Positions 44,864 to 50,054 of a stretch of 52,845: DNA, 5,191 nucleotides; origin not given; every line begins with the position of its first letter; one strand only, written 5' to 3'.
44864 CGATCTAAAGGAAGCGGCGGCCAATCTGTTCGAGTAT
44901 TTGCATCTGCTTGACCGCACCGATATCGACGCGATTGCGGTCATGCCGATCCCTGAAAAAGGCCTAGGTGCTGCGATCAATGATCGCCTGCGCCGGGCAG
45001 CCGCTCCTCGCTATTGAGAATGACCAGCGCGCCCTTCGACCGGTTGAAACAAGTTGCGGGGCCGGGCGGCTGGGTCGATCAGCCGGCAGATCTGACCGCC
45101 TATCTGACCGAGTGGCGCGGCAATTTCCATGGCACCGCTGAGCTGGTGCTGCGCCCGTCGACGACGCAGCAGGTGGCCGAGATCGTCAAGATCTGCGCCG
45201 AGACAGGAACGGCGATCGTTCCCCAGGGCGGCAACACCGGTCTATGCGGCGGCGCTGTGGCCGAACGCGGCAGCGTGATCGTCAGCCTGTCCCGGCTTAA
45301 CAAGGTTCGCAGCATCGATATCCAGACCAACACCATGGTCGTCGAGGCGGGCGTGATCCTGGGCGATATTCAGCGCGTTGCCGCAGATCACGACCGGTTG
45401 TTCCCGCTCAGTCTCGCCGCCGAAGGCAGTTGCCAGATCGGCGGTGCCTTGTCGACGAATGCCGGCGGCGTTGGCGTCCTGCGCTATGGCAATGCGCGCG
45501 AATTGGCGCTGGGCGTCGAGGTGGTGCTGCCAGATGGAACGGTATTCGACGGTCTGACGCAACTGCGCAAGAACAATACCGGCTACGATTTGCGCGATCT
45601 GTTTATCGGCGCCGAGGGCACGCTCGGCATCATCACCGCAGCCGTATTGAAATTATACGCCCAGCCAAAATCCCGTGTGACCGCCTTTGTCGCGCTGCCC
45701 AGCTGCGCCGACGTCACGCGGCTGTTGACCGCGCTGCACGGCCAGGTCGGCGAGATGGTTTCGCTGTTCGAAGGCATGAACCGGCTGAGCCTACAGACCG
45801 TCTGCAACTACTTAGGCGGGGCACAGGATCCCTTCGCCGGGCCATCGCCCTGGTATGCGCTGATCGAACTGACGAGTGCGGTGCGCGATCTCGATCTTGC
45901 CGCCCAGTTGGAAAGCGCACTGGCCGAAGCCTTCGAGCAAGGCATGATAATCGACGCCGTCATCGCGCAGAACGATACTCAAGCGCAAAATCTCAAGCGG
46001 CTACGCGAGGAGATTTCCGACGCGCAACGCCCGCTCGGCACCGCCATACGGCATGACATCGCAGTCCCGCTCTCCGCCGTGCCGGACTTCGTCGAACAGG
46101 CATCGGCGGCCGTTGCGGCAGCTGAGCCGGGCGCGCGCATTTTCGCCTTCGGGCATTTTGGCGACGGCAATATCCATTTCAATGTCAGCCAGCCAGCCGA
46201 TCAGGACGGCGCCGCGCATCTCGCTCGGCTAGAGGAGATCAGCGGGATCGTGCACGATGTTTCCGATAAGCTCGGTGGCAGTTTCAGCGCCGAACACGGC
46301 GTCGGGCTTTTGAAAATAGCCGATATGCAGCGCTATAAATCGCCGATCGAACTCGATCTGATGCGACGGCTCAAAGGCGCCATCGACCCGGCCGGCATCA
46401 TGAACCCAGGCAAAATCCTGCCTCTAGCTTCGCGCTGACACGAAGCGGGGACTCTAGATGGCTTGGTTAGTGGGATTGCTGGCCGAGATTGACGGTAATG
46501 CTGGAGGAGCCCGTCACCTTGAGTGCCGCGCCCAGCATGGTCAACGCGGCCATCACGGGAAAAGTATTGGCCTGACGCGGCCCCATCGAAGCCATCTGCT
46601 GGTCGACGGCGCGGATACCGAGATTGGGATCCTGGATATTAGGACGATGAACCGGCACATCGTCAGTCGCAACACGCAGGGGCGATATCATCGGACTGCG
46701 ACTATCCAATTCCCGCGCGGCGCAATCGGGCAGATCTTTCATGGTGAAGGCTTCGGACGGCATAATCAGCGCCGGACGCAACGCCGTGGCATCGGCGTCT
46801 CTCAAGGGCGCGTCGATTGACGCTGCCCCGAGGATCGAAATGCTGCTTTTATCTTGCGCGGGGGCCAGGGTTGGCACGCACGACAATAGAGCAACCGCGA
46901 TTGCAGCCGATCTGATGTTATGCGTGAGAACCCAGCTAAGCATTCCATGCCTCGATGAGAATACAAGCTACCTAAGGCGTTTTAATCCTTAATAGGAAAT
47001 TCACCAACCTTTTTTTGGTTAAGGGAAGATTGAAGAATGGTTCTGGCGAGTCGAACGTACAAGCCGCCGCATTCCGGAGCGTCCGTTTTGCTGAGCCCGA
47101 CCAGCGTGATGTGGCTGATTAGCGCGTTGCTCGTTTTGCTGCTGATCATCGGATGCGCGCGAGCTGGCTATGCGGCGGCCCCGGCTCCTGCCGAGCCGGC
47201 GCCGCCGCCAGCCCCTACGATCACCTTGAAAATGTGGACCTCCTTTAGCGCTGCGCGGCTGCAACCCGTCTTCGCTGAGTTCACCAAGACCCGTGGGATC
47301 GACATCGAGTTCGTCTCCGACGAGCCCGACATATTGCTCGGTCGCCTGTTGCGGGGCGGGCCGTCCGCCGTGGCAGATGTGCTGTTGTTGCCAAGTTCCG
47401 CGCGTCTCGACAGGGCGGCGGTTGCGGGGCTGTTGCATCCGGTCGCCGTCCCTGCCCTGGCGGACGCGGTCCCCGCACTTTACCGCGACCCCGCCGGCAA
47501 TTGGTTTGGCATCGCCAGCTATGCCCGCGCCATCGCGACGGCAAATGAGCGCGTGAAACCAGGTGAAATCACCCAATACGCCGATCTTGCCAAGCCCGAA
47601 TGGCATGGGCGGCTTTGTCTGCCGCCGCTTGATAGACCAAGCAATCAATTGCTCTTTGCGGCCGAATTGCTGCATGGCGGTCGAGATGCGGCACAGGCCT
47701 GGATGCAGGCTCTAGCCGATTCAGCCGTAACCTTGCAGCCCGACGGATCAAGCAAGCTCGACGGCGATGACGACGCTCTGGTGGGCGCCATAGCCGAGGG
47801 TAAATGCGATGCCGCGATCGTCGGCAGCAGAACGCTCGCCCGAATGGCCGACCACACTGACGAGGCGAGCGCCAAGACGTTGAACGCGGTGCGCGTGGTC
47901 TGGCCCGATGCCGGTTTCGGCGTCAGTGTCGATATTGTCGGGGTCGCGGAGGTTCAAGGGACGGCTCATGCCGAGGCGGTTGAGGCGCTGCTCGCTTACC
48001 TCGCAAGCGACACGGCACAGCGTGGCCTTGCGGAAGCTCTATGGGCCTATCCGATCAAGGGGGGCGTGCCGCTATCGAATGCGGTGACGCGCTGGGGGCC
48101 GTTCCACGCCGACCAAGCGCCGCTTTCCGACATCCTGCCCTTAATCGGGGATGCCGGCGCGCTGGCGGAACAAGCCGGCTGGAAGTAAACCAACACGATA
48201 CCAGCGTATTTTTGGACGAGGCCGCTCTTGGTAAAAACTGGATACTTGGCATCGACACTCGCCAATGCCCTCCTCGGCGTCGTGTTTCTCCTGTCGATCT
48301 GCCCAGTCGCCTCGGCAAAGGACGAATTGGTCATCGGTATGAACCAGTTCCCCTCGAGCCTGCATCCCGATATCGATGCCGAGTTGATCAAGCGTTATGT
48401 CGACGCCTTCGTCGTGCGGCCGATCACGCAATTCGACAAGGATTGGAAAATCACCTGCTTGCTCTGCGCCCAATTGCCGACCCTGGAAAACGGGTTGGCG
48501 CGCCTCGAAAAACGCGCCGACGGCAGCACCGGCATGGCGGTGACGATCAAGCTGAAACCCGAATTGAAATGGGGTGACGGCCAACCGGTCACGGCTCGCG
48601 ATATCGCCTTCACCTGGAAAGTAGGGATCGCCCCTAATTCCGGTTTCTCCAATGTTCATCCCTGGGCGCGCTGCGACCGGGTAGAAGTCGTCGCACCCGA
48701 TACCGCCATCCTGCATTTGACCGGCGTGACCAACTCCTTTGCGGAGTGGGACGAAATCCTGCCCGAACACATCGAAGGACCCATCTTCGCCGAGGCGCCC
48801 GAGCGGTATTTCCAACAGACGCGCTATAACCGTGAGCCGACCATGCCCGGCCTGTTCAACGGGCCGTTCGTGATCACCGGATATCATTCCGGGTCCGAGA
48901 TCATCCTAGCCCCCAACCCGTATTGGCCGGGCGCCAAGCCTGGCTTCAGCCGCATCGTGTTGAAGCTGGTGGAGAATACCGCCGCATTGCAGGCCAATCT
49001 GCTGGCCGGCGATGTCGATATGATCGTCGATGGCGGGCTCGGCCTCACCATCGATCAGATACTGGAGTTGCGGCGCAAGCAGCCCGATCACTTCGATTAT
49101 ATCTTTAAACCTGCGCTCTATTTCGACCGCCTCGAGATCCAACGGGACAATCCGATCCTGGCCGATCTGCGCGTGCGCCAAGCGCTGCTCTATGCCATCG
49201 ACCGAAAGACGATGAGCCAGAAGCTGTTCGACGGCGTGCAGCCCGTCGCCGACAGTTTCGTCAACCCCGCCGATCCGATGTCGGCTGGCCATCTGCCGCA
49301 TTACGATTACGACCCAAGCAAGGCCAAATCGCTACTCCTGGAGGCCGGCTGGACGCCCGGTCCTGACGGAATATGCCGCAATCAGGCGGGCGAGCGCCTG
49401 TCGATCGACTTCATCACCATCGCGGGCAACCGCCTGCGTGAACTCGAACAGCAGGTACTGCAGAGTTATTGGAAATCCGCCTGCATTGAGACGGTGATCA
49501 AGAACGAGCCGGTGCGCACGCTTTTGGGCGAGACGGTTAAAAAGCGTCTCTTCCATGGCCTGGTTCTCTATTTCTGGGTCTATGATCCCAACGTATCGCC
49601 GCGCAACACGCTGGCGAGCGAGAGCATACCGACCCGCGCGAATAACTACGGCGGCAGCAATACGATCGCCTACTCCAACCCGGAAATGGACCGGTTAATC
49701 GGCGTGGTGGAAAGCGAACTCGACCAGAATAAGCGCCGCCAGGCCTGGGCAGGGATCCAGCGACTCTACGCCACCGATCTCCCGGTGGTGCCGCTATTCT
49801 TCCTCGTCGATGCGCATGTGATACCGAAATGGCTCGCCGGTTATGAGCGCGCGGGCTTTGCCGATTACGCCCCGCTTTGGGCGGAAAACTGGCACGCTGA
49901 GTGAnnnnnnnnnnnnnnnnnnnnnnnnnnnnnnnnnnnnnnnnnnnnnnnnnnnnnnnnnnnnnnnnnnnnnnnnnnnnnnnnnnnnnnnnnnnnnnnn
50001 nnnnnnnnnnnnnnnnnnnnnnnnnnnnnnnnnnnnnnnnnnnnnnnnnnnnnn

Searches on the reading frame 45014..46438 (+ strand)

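Call 40: search_protein_families(library=pfam, proteins=[window:45014-46438:+])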
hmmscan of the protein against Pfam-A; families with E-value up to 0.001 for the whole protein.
window:45014-46438:+ (474 aa): 2 families
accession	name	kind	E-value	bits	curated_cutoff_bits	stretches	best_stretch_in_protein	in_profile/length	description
PF02913.24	FAD-oxidase_C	-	1.7e-51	175.8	21.2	1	218-468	2-248/248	FAD linked oxidases, C-terminal domain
PF01565.28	FAD_binding_4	-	2.3e-37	128.2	26.4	1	43-178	2-136/139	FAD binding domain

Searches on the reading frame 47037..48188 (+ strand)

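Call 40: search_protein_families(library=pfam, proteins=[window:47037-48188:+])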
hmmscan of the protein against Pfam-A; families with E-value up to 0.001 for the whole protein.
window:47037-48188:+ (383 aa): 4 families
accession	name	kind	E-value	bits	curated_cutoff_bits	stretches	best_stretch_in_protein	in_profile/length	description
PF13343.11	SBP_bac_6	-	2.6e-14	53.8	24.6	1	113-342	4-220/245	Bacterial extracellular solute-binding protein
PF13531.11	SBP_bac_11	-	1.4e-12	48.3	25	1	75-331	13-221/227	Bacterial extracellular solute-binding protein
PF13416.11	SBP_bac_8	-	5.5e-11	43.2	27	1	79-353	3-274/279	Bacterial extracellular solute-binding protein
PF01547.30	SBP_bac_1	-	2.4e-07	31.5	26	1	75-328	10-306/307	Bacterial extracellular solute-binding protein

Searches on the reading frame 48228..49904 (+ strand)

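Call 40: search_protein_families(library=pfam, proteins=[window:48228-49904:+])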
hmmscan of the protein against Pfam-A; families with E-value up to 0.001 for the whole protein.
window:48228-49904:+ (558 aa): 1 family
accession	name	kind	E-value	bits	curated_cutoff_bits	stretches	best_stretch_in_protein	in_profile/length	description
PF00496.27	SBP_bac_5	-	1.7e-53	182.5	32.4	1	102-442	16-339/368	Bacterial extracellular solute-binding proteins, family 5 Middle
